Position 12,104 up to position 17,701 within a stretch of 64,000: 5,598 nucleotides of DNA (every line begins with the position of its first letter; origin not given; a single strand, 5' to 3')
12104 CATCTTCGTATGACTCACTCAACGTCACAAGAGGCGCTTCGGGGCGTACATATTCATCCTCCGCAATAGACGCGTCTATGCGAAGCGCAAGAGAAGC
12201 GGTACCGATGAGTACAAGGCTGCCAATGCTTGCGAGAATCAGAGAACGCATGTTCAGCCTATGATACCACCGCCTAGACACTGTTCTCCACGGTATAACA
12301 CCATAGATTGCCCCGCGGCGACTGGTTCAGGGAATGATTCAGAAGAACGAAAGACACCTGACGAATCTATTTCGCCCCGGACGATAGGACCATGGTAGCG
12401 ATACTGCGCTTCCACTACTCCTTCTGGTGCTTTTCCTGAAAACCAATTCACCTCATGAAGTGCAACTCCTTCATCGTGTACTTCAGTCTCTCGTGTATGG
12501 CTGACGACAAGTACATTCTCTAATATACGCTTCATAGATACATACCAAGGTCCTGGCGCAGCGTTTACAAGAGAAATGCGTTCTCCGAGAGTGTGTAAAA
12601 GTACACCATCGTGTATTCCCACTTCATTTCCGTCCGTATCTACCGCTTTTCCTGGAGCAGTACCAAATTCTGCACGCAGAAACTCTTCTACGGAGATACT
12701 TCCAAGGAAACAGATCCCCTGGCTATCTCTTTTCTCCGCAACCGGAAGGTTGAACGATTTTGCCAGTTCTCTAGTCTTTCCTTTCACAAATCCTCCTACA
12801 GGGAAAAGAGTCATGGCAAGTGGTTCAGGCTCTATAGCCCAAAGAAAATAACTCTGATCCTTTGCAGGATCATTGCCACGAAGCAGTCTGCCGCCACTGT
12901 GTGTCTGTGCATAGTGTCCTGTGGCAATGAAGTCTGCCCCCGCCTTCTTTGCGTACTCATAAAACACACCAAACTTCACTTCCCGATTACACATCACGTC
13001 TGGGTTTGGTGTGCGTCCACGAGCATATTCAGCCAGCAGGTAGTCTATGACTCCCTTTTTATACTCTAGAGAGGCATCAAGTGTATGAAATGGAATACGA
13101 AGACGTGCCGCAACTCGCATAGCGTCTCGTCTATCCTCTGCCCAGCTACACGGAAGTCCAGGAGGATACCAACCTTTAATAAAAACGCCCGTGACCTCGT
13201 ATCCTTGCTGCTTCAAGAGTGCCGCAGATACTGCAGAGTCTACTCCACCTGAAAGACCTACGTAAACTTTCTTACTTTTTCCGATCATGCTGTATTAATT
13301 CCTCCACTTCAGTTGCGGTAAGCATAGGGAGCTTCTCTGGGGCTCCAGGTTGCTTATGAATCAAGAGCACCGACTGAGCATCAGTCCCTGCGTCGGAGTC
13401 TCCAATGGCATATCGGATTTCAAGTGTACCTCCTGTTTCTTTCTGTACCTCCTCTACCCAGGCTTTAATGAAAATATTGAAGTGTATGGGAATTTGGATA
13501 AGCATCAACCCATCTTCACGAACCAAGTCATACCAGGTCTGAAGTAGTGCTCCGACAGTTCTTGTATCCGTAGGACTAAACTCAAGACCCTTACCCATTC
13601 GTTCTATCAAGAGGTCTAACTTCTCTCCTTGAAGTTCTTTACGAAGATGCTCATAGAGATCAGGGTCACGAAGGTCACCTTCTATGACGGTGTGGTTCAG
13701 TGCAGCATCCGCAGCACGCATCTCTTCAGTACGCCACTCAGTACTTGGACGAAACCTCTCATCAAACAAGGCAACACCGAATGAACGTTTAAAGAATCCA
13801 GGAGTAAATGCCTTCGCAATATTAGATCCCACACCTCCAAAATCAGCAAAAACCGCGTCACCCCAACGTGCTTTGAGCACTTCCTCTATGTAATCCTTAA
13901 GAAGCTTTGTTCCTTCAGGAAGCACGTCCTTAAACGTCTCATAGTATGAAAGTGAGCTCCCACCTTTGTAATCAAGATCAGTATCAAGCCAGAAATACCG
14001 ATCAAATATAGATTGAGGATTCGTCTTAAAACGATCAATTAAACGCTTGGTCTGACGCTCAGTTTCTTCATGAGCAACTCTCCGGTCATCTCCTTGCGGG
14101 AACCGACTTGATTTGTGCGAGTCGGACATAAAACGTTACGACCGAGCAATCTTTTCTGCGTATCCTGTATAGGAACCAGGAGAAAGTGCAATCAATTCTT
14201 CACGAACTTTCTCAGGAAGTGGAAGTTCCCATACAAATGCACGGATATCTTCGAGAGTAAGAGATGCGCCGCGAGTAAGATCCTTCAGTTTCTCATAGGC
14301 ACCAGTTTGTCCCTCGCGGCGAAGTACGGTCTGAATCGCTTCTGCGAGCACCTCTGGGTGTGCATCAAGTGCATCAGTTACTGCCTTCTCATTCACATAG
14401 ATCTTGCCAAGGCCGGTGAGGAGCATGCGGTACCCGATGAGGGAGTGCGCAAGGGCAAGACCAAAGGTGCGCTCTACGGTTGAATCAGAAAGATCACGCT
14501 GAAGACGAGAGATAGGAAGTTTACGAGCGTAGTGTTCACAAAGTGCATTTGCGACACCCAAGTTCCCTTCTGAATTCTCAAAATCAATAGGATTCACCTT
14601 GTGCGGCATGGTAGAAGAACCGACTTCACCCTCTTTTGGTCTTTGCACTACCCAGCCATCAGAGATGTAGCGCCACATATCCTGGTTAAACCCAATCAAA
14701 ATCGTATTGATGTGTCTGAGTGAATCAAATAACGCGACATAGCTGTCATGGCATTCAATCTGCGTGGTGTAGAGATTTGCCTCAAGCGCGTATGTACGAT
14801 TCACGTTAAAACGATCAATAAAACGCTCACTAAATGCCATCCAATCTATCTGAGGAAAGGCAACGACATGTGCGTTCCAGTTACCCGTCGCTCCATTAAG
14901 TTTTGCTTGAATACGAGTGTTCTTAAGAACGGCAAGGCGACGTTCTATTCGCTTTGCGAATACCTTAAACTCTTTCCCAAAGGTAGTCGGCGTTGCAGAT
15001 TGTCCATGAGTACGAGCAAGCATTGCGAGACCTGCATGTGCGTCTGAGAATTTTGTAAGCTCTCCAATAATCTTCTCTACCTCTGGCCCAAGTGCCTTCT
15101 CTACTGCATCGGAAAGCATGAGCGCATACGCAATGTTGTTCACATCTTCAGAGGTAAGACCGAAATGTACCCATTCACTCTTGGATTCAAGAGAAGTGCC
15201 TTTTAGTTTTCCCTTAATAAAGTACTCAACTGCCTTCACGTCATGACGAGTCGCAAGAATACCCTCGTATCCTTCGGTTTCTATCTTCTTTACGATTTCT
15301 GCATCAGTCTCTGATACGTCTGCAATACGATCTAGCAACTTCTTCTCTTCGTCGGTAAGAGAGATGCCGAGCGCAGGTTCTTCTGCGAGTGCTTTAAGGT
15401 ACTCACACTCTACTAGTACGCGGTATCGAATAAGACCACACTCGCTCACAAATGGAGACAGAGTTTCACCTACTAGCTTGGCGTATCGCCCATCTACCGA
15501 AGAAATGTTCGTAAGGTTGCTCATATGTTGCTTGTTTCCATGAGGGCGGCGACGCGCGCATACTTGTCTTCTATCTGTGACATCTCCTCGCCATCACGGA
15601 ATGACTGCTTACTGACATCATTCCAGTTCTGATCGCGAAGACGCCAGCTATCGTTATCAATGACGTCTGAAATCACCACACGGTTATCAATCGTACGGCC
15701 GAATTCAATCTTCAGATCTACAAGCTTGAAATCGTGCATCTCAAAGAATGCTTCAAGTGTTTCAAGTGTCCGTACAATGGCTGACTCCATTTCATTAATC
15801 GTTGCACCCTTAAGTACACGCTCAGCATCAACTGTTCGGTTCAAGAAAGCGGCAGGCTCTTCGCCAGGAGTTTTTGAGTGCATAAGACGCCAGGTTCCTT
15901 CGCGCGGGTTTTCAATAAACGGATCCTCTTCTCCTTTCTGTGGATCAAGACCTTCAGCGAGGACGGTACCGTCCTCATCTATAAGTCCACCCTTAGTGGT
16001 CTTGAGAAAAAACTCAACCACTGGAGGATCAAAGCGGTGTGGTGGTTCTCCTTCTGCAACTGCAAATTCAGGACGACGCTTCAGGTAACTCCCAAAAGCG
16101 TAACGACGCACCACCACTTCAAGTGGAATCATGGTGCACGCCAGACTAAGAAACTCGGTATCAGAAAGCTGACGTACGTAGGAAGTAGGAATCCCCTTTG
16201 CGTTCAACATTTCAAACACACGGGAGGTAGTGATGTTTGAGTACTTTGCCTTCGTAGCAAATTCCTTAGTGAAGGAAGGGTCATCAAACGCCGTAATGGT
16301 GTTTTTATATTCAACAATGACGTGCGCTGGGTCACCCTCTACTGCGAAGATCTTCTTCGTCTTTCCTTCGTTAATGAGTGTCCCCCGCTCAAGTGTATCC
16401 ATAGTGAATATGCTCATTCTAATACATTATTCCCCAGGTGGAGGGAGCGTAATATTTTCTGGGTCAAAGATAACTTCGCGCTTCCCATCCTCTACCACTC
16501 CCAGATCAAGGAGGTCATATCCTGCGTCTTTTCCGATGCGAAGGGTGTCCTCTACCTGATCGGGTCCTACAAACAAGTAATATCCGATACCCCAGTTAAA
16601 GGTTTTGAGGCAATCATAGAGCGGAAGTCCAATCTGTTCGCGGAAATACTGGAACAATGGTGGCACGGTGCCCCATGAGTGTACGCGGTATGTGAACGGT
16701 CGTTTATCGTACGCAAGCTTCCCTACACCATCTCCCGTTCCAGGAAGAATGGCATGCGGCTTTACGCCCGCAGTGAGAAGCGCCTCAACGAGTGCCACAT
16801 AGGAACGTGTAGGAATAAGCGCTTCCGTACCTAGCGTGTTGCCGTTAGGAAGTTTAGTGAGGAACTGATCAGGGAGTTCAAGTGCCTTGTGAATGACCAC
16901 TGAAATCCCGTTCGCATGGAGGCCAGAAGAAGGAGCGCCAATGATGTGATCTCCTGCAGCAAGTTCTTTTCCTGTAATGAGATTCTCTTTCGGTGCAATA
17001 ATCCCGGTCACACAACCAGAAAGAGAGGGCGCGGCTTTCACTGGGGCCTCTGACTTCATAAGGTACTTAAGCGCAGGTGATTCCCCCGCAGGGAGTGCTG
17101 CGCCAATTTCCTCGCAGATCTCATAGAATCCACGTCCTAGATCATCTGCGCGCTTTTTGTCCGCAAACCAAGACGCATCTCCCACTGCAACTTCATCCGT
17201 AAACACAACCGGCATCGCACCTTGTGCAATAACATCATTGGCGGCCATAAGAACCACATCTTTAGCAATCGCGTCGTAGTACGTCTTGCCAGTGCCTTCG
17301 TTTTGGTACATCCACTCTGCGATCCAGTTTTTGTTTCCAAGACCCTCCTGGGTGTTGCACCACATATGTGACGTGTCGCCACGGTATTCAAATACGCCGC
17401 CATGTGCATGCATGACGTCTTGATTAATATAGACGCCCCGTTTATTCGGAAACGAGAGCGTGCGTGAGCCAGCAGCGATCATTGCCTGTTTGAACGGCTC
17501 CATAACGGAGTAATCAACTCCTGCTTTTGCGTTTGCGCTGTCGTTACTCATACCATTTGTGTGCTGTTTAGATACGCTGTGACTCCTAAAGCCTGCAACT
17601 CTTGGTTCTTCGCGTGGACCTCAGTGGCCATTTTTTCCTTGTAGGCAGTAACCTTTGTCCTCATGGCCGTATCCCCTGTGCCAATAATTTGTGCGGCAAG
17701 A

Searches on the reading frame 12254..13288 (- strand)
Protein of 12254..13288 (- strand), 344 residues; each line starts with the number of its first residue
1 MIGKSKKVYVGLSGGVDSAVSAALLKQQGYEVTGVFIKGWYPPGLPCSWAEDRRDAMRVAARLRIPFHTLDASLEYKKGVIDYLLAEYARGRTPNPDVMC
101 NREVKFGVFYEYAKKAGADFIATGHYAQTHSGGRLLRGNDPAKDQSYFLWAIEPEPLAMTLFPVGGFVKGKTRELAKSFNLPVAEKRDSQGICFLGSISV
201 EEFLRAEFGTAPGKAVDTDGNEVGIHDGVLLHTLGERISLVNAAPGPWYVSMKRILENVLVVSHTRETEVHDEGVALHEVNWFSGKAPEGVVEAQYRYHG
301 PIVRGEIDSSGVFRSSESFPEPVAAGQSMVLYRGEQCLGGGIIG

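Call 33: search_protein_families(library=pfam, proteins=[window:12254-13288:-], max_evalue=0.00001)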
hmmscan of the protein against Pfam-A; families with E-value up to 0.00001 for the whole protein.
window:12254-13288:- (344 aa): 4 families
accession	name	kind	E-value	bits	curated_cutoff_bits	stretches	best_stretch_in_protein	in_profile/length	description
PF03054.22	tRNA_Me_trans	-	1.2e-68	231.2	20.6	1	6-196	1-201/202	tRNA methyl transferase HUP domain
PF20259.3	tRNA_Me_trans_M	-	2.8e-11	43.2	27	1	202-264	2-66/66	tRNA methyl transferase PRC-barrel domain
PF20258.4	tRNA_Me_trans_C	-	3.3e-10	40.6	20.6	1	275-343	4-77/77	Aminomethyltransferase beta-barrel domain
PF02540.23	NAD_synthase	-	8.3e-07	28.8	21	0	5-127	18-131/242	NAD synthase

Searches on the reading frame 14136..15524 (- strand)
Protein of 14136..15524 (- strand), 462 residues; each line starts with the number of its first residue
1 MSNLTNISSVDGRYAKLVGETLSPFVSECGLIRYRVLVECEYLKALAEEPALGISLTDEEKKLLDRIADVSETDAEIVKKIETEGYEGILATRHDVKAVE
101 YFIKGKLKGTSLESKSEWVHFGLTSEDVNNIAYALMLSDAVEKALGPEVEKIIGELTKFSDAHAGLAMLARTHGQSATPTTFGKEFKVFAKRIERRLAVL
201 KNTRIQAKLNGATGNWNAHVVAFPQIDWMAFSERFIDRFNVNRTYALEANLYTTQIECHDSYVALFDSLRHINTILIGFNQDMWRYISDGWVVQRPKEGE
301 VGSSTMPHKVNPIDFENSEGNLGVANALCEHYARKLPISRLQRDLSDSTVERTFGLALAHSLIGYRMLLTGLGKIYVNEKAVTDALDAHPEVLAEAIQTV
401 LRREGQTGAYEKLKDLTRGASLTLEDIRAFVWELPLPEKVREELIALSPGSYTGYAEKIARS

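Call 34: search_protein_families(library=pfam, proteins=[window:14136-15524:-], max_evalue=0.00001)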
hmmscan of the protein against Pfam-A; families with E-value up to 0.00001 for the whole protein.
window:14136-15524:- (462 aa): 2 families
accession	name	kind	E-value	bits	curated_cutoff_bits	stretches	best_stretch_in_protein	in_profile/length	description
PF00206.25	Lyase_1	-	2.4e-43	149.2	27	1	56-321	49-306/312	Lyase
PF08328.16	ASL_C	-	1.6e-40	138.2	35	1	339-453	1-115/115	Adenylosuccinate lyase C-terminal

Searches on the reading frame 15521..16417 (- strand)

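Call 34: search_protein_families(library=pfam, proteins=[window:15521-16417:-], max_evalue=0.00001)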
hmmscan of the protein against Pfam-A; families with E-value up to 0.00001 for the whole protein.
window:15521-16417:- (298 aa): 1 family
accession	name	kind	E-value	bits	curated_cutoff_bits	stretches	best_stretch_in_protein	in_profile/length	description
PF01259.24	SAICAR_synt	-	7.1e-42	144.2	20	2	15-147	2-124/233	SAICAR synthetase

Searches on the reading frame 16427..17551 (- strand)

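Call 34: search_protein_families(library=pfam, proteins=[window:16427-17551:-], max_evalue=0.00001)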
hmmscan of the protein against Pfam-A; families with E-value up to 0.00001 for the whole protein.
window:16427-17551:- (374 aa): 2 families
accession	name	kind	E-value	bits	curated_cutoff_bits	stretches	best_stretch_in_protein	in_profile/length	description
PF00586.29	AIRS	-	1.5e-09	38.7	24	1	93-184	33-111/112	AIR synthase related protein, N-terminal domain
PF02769.27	AIRS_C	-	5.1e-06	27.2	23.1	0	199-262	2-58/156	AIR synthase related protein, C-terminal domain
